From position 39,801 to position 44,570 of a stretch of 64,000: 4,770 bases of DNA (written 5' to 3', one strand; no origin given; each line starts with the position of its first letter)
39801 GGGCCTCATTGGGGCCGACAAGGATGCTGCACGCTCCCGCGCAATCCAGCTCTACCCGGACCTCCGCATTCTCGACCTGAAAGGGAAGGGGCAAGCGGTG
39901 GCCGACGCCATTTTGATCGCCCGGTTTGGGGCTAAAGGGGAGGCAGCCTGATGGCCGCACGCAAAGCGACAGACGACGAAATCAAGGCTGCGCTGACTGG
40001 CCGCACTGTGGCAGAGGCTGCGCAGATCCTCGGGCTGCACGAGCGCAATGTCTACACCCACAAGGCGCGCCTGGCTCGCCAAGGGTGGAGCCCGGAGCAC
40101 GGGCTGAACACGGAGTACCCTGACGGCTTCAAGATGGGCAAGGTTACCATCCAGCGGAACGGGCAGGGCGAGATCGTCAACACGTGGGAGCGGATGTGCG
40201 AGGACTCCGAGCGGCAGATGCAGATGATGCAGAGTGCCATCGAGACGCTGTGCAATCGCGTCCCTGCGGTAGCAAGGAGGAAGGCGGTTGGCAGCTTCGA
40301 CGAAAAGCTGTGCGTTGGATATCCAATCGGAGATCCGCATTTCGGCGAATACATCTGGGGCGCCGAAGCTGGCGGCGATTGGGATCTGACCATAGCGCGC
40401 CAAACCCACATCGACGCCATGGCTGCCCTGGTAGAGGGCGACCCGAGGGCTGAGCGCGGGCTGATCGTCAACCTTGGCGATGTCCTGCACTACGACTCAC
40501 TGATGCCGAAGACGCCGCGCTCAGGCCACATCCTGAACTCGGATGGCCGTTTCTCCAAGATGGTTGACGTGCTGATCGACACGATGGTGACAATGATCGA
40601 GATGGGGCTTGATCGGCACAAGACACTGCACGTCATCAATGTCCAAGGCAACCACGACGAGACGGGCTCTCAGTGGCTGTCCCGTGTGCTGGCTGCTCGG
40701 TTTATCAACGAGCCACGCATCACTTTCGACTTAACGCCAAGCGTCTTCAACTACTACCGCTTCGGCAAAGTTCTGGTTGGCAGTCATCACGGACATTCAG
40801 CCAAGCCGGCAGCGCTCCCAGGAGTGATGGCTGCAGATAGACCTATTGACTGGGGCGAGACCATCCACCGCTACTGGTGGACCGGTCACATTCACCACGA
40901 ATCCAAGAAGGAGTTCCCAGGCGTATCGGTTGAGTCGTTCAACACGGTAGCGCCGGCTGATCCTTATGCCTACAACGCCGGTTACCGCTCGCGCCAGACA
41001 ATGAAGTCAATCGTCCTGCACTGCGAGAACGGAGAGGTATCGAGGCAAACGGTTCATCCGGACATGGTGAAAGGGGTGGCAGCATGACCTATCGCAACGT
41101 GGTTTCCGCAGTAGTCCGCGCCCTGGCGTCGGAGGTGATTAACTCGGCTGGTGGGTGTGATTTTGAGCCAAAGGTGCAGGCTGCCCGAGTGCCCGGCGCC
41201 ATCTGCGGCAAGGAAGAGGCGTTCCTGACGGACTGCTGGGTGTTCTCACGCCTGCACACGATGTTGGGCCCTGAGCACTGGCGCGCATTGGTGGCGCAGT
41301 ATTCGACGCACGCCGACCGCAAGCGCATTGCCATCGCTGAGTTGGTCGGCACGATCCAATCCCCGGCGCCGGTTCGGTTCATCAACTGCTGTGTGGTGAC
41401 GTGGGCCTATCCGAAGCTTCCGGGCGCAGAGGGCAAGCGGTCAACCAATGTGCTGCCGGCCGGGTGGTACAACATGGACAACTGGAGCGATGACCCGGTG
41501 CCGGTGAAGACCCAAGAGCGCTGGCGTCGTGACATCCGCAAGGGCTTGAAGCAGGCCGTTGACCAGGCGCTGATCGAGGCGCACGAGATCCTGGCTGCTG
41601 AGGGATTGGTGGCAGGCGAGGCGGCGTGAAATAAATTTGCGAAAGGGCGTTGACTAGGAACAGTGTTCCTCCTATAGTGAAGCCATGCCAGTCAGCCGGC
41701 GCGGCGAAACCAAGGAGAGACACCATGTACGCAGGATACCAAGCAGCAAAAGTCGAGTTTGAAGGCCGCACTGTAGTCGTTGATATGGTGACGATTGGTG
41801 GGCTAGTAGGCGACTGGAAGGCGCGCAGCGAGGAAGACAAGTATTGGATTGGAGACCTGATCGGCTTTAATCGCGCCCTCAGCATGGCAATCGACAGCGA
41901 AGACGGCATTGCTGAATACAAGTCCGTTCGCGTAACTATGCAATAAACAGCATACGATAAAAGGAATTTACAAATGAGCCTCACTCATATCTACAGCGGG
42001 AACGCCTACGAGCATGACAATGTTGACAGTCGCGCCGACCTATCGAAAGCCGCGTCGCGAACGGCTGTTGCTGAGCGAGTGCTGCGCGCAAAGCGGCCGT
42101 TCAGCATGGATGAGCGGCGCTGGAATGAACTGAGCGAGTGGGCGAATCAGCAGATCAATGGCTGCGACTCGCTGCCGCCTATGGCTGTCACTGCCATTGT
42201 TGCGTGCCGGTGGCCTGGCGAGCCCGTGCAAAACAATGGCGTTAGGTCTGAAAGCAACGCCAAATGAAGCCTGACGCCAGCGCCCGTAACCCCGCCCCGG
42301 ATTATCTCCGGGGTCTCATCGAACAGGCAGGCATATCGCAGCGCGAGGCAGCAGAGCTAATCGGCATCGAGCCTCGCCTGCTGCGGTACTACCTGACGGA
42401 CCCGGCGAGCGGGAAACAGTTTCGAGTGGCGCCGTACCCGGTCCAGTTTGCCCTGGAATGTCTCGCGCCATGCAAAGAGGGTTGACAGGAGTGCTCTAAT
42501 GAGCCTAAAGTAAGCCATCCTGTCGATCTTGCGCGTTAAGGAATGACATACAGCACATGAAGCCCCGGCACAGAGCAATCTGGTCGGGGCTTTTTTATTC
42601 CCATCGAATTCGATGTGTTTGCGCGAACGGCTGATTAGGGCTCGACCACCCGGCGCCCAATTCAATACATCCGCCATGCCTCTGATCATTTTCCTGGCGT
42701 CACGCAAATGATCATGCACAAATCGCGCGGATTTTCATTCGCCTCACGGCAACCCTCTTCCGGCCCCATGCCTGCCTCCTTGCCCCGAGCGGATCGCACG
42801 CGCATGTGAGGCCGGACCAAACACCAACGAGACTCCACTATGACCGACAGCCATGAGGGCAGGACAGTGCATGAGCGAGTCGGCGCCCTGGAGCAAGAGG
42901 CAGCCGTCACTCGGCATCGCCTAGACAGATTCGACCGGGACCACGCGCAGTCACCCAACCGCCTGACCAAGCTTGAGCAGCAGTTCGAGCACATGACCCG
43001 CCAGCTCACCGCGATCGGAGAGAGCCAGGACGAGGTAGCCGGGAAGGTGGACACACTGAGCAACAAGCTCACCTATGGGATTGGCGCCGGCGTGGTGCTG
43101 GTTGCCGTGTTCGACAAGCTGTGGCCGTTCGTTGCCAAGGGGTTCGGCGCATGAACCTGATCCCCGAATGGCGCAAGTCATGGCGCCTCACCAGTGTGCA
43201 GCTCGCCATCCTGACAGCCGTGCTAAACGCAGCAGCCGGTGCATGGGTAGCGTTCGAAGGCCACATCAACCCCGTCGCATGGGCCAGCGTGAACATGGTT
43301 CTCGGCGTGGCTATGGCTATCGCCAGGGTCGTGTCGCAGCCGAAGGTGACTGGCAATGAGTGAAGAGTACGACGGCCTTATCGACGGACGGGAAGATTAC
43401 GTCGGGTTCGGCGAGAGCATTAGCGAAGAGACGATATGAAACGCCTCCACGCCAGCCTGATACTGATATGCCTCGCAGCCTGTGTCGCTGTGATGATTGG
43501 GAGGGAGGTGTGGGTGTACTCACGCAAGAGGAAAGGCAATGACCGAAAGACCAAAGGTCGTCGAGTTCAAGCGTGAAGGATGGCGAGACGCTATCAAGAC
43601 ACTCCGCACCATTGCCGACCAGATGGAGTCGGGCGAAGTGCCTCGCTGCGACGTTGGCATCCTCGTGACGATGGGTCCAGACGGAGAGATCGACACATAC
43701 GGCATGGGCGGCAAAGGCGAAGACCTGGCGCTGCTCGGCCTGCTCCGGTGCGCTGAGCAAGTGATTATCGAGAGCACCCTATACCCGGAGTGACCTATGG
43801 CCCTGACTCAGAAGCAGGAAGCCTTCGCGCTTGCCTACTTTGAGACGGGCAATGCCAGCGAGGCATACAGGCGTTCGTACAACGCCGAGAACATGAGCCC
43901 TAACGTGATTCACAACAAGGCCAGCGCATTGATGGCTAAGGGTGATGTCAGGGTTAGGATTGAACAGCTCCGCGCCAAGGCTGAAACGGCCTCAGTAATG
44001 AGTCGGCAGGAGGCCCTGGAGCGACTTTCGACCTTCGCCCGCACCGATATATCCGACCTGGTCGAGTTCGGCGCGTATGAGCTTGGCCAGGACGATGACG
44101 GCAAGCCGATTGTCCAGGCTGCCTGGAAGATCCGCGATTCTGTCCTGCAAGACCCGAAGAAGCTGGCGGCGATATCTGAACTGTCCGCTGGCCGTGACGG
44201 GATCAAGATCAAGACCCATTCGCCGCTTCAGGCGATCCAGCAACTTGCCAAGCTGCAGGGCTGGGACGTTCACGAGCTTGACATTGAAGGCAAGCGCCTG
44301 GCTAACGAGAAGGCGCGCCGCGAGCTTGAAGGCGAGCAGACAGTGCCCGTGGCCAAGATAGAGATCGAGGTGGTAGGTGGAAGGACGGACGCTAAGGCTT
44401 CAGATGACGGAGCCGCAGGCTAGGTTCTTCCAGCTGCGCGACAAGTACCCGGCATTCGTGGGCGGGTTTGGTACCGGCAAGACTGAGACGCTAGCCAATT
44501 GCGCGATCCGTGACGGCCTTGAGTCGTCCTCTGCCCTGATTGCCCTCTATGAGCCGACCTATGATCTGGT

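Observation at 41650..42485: Anti-CRISPR operon: promoter, two unrecognised ORFs and aca1, inserted between Q and pR'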

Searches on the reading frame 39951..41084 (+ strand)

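Call 7: search_protein_families(library=pfam, proteins=[window:39951-41084:+], max_evalue=1)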
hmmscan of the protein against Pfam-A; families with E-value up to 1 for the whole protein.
window:39951-41084:+ (378 aa): 7 families
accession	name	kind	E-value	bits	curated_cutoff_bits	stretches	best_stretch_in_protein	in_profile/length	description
PF13518.12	HTH_28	-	9.4e-05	22.9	25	1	11-46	6-41/52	Helix-turn-helix domain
PF13551.12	HTH_29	-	0.00057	20.4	28.1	1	12-46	6-41/64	Winged helix-turn helix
PF08281.18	Sigma70_r4_2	-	0.007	16.4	25.7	1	17-40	26-49/54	Sigma-70, region 4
PF10444.14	Nbl1_Borealin_N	-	0.036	14.1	24.4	1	74-118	12-56/57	Nbl1 / Borealin N terminal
PF12728.13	HTH_17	-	0.049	14.3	27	1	19-36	3-20/51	Helix-turn-helix domain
PF00196.25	GerE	-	0.078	13.1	23.5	1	14-43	14-43/57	Bacterial regulatory proteins, luxR family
PF13384.12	HTH_23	-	0.23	11.8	24.6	1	12-40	12-40/50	Homeodomain-like domain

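Call 8: search_protein_families(library=phrogs, proteins=[window:39951-41084:+], max_evalue=0.01)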
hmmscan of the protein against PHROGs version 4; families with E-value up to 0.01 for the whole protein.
window:39951-41084:+ (378 aa): 5 families
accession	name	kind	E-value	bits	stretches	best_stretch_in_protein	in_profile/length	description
phrog_704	-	DNA, RNA and nucleotide metabolism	6.5e-108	362.3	1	5-374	3-390/390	DNA repair exonuclease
phrog_20762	-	unknown function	2e-25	90.3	1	258-372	2-117/117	-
phrog_20703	-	unknown function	4.7e-12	47.2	1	1-192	42-235/258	-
phrog_21891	-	unknown function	3.9e-09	38.3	1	243-351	7-114/130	-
phrog_284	-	DNA, RNA and nucleotide metabolism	1.1e-08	35.5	1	126-361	136-384/398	exonuclease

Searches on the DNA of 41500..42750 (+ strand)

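Call 9: search_dna_similar(query=window:41600-42600:+, collection=phages, mode=distant)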
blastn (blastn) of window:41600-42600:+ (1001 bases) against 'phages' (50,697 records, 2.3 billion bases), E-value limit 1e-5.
No match.

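Call 118: search_rna_families(source=window, start=41500, end=42750, threshold=evalue, max_evalue=1)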
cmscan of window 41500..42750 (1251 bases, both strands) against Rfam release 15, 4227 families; matches with E-value up to 1: 3.
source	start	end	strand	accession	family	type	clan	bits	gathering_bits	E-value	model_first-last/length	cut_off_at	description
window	42670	42732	+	RF03085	abiF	Gene; sRNA;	-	29.5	37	0.0064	1-37/37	no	abiF RNA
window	42560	42613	-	RF02236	asX2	Gene; sRNA;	-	22.2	70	0.11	1-87/87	no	Xanthomonas sRNA asX2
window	42124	42196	-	RF02241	Xoo2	Gene; sRNA;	-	19.1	45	0.61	1-78/78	no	Xanthomonadaceae sRNA Xoo2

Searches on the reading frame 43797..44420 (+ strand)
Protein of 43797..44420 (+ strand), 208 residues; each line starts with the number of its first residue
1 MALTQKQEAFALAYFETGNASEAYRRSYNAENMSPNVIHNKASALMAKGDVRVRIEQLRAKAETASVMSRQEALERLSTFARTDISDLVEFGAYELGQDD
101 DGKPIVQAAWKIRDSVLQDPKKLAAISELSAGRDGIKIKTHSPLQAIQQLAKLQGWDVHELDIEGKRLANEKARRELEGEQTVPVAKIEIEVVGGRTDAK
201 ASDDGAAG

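Call 7: search_protein_families(library=pfam, proteins=[window:43797-44420:+], max_evalue=1)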
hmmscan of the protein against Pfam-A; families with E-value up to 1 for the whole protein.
window:43797-44420:+ (208 aa): 3 families
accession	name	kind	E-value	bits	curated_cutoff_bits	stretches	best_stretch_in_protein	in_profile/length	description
PF03592.21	Terminase_2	-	3.9e-18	66.9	26.1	1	3-162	1-129/141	Terminase small subunit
PF20607.3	DUF6800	-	0.057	14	25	1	52-77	13-38/43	Family of unknown function (DUF6800)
PF07787.17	TMEM43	-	0.27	11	23.3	1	39-83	114-155/250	Transmembrane protein 43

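Call 8: search_protein_families(library=phrogs, proteins=[window:43797-44420:+], max_evalue=0.01)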
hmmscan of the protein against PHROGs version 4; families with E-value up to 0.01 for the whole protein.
window:43797-44420:+ (208 aa): 4 families
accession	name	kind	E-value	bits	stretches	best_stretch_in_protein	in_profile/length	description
phrog_51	-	head and packaging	1.2e-27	98.3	1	1-181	87-244/261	terminase small subunit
phrog_2606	-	head and packaging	9.3e-18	65.6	1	3-181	89-275/310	terminase small subunit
phrog_1595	-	head and packaging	2e-10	42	1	3-78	4-80/164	terminase small subunit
phrog_17390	-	unknown function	0.0018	19.1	1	1-23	1-23/69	-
